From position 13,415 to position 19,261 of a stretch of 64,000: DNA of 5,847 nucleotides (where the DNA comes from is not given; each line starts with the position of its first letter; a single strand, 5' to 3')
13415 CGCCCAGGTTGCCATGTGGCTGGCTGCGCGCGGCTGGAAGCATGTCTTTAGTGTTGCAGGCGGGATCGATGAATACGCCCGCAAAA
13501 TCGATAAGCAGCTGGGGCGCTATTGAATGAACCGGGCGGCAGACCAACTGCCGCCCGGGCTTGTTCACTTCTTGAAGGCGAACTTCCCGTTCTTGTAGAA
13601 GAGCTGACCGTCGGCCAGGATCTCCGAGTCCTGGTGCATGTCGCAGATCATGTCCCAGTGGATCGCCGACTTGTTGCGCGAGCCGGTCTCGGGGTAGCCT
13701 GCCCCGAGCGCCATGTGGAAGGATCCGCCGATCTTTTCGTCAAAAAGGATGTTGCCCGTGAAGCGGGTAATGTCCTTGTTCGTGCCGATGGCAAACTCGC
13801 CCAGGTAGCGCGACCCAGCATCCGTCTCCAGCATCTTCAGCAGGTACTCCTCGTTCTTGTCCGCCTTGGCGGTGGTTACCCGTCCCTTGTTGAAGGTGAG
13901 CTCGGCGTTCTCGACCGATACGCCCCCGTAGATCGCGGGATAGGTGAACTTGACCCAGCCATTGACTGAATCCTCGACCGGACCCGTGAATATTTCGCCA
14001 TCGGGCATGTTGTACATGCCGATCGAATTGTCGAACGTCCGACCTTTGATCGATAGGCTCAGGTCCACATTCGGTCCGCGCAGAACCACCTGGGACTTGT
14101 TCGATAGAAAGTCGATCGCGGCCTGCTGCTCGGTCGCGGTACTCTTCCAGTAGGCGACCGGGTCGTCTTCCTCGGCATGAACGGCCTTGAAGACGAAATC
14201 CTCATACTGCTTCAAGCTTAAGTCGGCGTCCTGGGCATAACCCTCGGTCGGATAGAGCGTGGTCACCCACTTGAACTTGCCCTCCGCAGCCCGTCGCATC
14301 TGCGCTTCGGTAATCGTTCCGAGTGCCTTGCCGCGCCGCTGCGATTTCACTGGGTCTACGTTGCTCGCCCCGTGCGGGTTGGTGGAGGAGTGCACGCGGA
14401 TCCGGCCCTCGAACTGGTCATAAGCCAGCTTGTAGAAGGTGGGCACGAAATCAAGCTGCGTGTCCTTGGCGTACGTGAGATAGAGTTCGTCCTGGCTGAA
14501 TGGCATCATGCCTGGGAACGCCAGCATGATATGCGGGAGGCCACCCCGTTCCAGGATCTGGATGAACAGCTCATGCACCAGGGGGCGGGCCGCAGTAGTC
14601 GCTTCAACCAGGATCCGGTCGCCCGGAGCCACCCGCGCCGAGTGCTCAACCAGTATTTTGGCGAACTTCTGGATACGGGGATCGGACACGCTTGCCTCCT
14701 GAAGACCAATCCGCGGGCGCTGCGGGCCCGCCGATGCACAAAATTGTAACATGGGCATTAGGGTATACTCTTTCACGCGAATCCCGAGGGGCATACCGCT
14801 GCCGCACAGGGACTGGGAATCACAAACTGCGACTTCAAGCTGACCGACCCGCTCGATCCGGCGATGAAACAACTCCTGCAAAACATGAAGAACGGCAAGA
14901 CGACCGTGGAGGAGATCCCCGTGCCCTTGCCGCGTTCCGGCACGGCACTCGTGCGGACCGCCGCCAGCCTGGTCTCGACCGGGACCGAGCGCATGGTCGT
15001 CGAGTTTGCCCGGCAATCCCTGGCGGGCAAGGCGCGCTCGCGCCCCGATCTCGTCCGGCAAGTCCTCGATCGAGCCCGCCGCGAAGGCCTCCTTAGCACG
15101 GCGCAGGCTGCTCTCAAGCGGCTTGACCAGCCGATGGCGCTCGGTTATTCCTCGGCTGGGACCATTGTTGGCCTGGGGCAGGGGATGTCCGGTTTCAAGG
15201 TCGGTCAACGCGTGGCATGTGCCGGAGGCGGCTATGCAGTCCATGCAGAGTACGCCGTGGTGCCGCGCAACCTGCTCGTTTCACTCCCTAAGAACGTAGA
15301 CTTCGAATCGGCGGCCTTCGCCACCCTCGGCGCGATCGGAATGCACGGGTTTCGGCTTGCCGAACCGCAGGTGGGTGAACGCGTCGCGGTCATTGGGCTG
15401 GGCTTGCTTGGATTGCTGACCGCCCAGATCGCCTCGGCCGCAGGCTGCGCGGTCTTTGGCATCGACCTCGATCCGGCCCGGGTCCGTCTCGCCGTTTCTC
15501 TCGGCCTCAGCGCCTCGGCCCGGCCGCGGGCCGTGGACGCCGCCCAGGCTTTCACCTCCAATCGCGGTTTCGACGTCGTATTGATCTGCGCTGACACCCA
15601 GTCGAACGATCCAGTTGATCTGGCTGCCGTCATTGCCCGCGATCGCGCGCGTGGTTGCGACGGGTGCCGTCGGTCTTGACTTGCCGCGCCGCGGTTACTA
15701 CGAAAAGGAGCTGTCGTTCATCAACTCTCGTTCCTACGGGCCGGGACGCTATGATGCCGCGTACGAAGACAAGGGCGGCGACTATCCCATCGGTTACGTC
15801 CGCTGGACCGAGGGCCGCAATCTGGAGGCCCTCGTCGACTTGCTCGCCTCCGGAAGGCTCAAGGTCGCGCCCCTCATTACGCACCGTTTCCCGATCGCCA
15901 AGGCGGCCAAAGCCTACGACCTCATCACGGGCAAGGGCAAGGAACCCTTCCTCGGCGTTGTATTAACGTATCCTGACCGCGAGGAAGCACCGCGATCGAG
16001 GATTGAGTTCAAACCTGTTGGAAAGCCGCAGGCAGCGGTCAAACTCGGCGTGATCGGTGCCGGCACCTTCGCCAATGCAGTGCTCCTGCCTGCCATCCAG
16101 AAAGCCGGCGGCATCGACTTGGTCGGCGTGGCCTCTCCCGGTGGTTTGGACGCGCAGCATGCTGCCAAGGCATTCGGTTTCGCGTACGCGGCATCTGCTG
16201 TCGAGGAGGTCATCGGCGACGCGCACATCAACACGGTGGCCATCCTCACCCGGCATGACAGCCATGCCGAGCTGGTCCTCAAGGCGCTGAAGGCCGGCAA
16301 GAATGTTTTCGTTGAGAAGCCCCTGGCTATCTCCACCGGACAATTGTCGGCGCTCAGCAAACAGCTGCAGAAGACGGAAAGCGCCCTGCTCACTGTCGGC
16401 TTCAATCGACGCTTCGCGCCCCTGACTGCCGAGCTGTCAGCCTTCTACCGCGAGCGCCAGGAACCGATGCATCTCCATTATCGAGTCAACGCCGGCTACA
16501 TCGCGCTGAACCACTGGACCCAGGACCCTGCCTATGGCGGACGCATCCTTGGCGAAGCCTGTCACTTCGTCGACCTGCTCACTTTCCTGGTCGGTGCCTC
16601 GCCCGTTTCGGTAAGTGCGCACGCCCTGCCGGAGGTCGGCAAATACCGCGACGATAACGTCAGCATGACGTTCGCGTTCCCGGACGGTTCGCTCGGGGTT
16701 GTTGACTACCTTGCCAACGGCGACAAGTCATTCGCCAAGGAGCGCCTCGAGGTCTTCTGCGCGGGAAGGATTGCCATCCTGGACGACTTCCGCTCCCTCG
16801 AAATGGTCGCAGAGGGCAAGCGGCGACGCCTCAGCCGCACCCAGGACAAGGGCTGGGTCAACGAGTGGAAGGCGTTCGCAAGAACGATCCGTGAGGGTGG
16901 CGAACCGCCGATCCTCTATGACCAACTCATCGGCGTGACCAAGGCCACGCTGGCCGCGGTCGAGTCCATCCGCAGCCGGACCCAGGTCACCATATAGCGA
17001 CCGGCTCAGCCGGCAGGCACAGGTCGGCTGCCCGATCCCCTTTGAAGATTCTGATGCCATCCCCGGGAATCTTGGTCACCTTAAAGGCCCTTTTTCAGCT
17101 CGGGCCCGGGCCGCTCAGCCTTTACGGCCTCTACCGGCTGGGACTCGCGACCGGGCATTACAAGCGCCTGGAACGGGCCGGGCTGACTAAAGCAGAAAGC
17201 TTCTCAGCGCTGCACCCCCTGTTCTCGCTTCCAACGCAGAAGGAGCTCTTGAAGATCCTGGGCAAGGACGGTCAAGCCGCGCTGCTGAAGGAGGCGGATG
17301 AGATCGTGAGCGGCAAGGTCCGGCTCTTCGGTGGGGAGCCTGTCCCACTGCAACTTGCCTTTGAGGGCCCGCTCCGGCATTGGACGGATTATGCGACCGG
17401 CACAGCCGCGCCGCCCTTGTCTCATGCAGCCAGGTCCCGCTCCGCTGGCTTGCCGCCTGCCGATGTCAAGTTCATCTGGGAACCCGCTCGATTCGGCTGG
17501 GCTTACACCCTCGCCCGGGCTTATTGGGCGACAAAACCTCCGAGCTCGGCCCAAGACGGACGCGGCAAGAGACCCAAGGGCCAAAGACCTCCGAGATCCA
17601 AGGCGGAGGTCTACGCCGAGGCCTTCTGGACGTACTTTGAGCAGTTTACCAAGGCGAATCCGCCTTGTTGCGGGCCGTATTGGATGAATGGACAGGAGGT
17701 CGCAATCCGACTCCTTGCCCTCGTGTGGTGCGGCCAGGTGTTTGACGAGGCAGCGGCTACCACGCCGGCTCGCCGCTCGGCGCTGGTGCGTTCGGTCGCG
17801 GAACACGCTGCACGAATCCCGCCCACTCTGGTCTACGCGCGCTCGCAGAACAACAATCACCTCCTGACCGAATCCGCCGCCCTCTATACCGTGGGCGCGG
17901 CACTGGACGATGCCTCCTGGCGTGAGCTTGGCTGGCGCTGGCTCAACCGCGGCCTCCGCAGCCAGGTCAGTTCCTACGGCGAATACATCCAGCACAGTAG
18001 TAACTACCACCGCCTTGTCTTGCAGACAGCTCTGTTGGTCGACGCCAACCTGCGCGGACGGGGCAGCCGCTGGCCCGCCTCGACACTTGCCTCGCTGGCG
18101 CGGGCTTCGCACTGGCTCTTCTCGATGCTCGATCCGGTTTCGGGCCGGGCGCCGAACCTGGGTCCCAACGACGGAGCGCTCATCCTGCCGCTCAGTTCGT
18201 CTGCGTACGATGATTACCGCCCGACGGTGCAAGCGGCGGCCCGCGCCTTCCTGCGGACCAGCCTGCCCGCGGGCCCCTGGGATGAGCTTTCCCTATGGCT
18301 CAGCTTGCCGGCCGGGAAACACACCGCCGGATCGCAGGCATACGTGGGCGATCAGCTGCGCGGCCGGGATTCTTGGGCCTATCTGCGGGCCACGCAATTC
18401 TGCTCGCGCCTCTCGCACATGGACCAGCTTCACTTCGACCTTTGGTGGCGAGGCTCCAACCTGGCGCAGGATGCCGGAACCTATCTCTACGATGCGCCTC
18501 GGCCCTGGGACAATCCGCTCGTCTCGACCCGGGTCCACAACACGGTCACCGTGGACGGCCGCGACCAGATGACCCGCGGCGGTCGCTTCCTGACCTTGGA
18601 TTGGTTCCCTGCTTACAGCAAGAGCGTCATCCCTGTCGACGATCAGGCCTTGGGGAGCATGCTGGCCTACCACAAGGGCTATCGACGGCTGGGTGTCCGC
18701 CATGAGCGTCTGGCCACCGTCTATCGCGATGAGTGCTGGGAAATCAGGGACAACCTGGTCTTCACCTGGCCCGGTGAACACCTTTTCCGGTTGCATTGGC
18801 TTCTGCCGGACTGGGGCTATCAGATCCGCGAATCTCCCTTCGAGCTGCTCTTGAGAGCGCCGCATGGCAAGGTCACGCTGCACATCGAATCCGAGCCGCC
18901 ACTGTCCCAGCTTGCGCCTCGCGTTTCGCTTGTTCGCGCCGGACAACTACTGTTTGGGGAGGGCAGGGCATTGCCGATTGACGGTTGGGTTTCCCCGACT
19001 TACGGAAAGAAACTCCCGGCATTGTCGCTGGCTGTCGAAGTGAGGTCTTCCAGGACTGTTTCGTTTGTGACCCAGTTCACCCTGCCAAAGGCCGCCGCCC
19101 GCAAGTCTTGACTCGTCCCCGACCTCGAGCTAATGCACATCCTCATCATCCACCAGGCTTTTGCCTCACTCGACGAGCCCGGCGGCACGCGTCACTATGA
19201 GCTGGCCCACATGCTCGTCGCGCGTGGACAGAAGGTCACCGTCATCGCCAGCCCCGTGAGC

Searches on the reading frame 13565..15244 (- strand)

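Call 105: search_protein_families(library=pfam, max_evalue=0.00001, proteins=[window:13565-15244:-])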
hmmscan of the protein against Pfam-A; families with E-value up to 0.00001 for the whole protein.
window:13565-15244:- (559 aa): 1 family
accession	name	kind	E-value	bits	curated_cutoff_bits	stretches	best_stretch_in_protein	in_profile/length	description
PF02073.20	Peptidase_M29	-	4.3e-81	273.2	27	1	189-555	3-406/406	Thermophilic metalloprotease (M29)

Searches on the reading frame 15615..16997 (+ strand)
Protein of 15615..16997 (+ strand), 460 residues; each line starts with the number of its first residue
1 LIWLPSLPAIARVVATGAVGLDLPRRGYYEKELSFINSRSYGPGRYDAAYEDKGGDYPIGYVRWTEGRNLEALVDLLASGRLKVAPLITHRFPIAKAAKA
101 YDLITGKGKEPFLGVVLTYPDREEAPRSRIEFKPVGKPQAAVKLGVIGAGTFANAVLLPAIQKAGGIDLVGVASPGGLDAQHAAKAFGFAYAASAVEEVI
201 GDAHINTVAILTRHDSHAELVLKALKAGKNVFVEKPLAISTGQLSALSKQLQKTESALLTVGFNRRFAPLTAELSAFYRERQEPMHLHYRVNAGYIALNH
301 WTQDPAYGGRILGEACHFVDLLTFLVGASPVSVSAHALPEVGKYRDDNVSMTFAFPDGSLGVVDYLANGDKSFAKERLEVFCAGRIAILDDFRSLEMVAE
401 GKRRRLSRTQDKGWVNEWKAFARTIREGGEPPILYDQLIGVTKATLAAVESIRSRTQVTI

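Call 105: search_protein_families(library=pfam, max_evalue=0.00001, proteins=[window:15615-16997:+])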
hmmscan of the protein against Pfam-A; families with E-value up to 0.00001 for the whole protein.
window:15615-16997:+ (460 aa): 3 families
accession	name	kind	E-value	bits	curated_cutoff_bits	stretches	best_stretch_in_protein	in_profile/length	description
PF01408.29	GFO_IDH_MocA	-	7.8e-21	75.4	24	1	143-262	2-119/120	Oxidoreductase family, NAD-binding Rossmann fold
PF22725.1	GFO_IDH_MocA_C3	-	1e-08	35.7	27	1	289-382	23-118/124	GFO/IDH/MocA C-terminal domain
PF02894.22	GFO_IDH_MocA_C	-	7.3e-06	26.4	22.9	0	297-414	30-147/218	Oxidoreductase family, C-terminal alpha/beta domain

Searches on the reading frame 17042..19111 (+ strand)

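Call 105: search_protein_families(library=pfam, max_evalue=0.00001, proteins=[window:17042-19111:+])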
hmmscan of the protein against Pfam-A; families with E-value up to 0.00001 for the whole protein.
window:17042-19111:+ (689 aa): 2 families
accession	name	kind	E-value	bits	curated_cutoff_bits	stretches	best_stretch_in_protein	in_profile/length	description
PF07940.18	Hepar_II_III_C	-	4.2e-21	76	24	1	446-669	24-227/237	Heparinase II/III-like, C-terminal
PF16889.11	Hepar_II_III_N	-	9e-11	42.1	22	1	186-365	117-303/340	Heparinase II/III N-terminus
